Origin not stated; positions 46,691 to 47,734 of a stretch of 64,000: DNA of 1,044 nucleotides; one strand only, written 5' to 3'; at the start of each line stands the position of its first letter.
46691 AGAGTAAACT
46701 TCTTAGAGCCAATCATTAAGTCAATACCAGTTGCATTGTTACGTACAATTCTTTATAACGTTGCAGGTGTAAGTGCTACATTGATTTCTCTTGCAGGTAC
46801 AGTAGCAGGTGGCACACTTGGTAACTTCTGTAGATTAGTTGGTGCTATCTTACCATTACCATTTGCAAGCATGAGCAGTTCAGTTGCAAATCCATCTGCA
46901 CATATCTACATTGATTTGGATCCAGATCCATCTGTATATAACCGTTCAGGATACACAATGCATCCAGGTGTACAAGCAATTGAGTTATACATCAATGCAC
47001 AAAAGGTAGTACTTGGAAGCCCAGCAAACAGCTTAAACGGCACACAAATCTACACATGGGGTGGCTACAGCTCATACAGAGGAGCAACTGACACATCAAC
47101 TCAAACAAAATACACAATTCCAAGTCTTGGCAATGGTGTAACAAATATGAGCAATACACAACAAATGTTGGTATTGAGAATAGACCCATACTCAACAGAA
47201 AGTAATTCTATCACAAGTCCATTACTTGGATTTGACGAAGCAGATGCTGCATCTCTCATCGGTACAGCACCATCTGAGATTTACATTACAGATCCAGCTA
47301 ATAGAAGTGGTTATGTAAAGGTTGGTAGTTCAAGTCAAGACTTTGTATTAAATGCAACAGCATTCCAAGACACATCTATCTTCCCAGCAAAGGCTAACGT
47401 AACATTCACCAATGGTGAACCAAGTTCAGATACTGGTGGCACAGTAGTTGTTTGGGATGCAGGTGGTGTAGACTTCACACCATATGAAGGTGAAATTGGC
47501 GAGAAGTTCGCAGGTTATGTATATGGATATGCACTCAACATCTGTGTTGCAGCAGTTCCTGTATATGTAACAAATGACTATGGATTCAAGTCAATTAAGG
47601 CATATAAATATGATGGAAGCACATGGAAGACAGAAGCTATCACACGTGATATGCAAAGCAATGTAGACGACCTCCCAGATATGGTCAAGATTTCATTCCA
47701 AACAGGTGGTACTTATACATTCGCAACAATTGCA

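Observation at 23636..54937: Single 31.3-kb ORF encoding a 10,433-aa predicted lipoprotein of no family I can recognise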

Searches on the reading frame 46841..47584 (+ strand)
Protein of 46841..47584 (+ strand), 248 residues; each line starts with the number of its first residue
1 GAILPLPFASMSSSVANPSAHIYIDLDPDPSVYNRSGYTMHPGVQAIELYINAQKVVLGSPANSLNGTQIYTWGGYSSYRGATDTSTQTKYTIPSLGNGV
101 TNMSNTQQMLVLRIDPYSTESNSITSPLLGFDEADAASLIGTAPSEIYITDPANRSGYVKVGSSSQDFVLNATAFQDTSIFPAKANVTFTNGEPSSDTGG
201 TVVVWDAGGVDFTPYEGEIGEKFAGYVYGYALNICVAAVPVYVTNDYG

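Call 45: find_related_loci(query=A3, collection=genome_contigs, flank=10000)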
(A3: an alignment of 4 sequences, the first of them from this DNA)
Query A3 (248 aa) in genome_contigs; peptide patterns used: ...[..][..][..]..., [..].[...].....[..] (x = any residue, [..] = any of these).
43 stretches matched a pattern; 16 encode a relative of the query (tblastn E <= 1e-3); 16 distinct loci.
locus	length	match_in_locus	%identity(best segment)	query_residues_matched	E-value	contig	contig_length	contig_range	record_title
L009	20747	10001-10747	86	1-248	3e-145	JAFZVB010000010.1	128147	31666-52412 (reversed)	MAG: Clostridia bacterium isolate RGIG8124 Water_buffalos_Rumen-3__c597576, whole genome shotgun sequence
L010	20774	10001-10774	57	1-248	6e-84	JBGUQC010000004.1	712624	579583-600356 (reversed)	MAG: Christensenellales bacterium isolate ruminal_MAG_149 ruminal_MAG_149_contig_0004, whole genome shotgun sequence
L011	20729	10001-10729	42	1-245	5e-47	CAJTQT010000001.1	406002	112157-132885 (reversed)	MAG TPA_asm: uncultured Christensenella sp. isolate MGBC105284 genome assembly, contig: MGBC105284.1, whole genome shotg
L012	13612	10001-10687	41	2-247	9e-45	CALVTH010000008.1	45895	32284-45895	MAG: uncultured Clostridia bacterium isolate BRZ_LA__bin1 genome assembly, contig: BRZ_LA__NODE_440_length_45895_cov_10.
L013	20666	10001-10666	40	1-247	4e-42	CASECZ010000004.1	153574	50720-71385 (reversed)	uncultured Clostridia bacterium isolate A31_L1_344344_idba_bin.52 genome assembly, contig: A31_L1_344344_idba_bin.52.fa_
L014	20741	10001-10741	40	1-247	2e-41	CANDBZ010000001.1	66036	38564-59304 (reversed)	MAG TPA_asm: uncultured Clostridia bacterium isolate ERR6760077_bin.37_metawrap_v1.3_MAG genome assembly, contig: ERZ128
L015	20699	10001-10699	39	1-248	1e-41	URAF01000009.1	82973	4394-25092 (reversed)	uncultured Clostridiales bacterium isolate UMGS814 genome assembly, contig: NODE_86_length_82973_cov_4.729962, whole gen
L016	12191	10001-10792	35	3-246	2e-38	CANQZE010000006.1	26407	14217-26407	MAG: uncultured Clostridia bacterium isolate Lapin-018__bin48 genome assembly, contig: Lapin-018__NODE_1504_length_26407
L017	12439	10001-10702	38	3-245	8e-38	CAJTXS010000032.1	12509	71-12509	MAG TPA_asm: uncultured Christensenella sp. isolate MGBC120929 genome assembly, contig: MGBC120929.32, whole genome shot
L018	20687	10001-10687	38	1-247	7e-38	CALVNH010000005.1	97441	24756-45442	MAG: uncultured Clostridia bacterium isolate BRZ_P__bin69 genome assembly, contig: BRZ_P__NODE_289_length_97441_cov_37.4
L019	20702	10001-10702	38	3-245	3e-37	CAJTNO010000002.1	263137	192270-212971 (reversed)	MAG TPA_asm: uncultured Christensenella sp. isolate MGBC105042 genome assembly, contig: MGBC105042.2, whole genome shotg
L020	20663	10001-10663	36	1-247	1e-36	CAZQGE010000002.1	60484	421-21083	MAG TPA_asm: uncultured Bacteroidaceae bacterium isolate SRP335695_co1_96 genome assembly, contig: NODE_181_length_60484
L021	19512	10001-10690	35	1-246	2e-26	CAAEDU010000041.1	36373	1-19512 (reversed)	MAG TPA_asm: Clostridia bacterium, isolate HGM11451, WGS project CAAEDU010000000 data, contig: ERS396505_7_k85_87174, wh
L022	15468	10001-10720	33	2-244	1e-24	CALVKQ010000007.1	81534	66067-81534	MAG: uncultured Clostridia bacterium isolate BRZ_ET__bin92 genome assembly, contig: BRZ_ET__NODE_365_length_81534_cov_26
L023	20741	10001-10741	32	2-246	5e-24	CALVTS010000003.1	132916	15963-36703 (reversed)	MAG: uncultured Clostridia bacterium isolate BRZ_V__bin16 genome assembly, contig: BRZ_V__NODE_125_length_132916_cov_50.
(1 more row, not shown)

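Call 91: find_related_loci(query=A3, collection=metagenome_contigs, flank=10000)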
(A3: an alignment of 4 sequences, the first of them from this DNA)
Query A3 (248 aa) in metagenome_contigs; peptide patterns used: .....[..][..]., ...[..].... (x = any residue, [..] = any of these).
194 stretches matched a pattern; 50 encode a relative of the query (tblastn E <= 1e-3); 50 distinct loci.
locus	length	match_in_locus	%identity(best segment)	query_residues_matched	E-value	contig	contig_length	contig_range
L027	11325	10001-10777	56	1-248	2e-83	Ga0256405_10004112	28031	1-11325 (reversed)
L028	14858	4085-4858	42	1-247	3e-51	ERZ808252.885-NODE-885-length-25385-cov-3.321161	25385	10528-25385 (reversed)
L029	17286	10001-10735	41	1-247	5e-50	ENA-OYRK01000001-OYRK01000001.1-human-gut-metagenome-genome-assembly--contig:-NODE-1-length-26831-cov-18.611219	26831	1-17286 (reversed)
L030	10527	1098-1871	41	1-247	2e-48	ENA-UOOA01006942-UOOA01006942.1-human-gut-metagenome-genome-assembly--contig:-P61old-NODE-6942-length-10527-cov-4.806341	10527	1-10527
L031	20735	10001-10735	41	1-247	2e-48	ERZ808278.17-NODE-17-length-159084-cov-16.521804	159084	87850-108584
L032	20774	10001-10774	40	1-247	3e-48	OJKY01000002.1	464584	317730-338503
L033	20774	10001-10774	40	1-247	4e-48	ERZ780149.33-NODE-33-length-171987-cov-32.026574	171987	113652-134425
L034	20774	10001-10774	41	1-247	5e-48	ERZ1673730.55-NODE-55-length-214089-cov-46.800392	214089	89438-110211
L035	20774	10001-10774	41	1-247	1e-47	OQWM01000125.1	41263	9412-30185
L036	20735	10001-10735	41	1-247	1e-46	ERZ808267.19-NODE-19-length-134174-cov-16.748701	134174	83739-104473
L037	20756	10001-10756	39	1-246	1e-45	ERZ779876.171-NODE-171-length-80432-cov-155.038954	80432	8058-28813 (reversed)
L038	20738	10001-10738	40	1-246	9e-46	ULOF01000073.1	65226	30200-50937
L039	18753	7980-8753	42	1-247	2e-45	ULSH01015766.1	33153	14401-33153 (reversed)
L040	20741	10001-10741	38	1-246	2e-45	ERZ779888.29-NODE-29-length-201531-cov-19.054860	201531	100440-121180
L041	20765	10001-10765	38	1-246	1e-43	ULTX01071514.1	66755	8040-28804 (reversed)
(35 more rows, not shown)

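Call 93: find_homologous_proteins(query=L032:9701-11200:+, max_evalue=1e-10)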
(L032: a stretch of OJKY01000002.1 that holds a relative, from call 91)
Query L032:9701-11200:+ (500 aa): 4 proteins with E <= 1e-10 among 8000 candidates.
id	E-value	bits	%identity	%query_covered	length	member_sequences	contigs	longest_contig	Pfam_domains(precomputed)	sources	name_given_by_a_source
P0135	1.6e-152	527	73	69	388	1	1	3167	-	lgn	-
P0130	8.7e-85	303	41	90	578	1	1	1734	-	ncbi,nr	ncbi:MAG: hypothetical protein K2J16_03085, partial [Clostridia bacterium]|nr:hypothetical protein [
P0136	8.9e-68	247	47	52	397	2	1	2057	-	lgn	-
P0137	1.0e-49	188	35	92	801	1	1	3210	-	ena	-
